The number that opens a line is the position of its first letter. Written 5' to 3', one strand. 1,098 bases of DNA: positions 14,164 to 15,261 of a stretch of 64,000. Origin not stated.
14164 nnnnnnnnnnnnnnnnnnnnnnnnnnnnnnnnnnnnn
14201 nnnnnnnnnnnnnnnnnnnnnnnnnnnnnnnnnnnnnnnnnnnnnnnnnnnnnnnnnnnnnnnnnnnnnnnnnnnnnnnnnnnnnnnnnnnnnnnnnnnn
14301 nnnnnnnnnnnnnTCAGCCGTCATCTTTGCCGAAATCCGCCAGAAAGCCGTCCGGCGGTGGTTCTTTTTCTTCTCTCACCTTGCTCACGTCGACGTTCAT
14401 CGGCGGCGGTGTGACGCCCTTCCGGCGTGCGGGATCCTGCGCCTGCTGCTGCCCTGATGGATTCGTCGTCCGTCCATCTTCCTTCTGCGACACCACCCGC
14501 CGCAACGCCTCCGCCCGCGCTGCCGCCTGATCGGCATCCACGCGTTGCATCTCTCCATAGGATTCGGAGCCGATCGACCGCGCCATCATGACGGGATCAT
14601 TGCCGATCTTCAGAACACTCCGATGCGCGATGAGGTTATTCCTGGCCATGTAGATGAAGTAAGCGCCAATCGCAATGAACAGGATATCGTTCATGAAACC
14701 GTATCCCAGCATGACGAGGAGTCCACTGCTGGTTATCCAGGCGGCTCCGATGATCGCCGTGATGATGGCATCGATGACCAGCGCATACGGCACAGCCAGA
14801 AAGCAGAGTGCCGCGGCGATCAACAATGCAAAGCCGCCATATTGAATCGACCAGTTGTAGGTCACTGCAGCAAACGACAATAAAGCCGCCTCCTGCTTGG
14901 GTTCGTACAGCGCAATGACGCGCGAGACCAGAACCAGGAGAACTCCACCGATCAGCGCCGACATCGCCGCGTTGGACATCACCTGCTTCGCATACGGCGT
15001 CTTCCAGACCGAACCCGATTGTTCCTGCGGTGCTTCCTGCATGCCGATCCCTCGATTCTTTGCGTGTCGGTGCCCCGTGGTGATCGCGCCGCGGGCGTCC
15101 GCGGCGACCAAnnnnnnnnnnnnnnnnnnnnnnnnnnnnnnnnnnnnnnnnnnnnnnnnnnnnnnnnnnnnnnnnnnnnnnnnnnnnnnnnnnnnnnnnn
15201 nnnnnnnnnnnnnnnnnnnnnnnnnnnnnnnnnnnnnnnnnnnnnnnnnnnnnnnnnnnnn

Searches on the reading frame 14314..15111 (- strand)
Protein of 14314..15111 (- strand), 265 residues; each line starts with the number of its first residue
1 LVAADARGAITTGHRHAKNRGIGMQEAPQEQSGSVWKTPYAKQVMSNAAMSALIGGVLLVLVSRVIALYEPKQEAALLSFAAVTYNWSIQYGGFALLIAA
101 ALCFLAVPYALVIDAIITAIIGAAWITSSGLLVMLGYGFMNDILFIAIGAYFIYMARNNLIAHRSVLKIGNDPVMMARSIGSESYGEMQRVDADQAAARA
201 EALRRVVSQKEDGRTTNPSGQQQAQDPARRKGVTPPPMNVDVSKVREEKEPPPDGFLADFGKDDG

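Call 60: search_protein_families(library=pfam, proteins=[window:14314-15111:-], max_evalue=0.01)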
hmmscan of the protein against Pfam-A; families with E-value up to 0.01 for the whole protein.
window:14314-15111:- (265 aa): 0 families

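Call 82: search_protein_families(library=ncbifam, proteins=[window:14314-15111:-], max_evalue=0.001)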
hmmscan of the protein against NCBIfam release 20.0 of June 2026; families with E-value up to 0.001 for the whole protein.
window:14314-15111:- (265 aa): 0 families
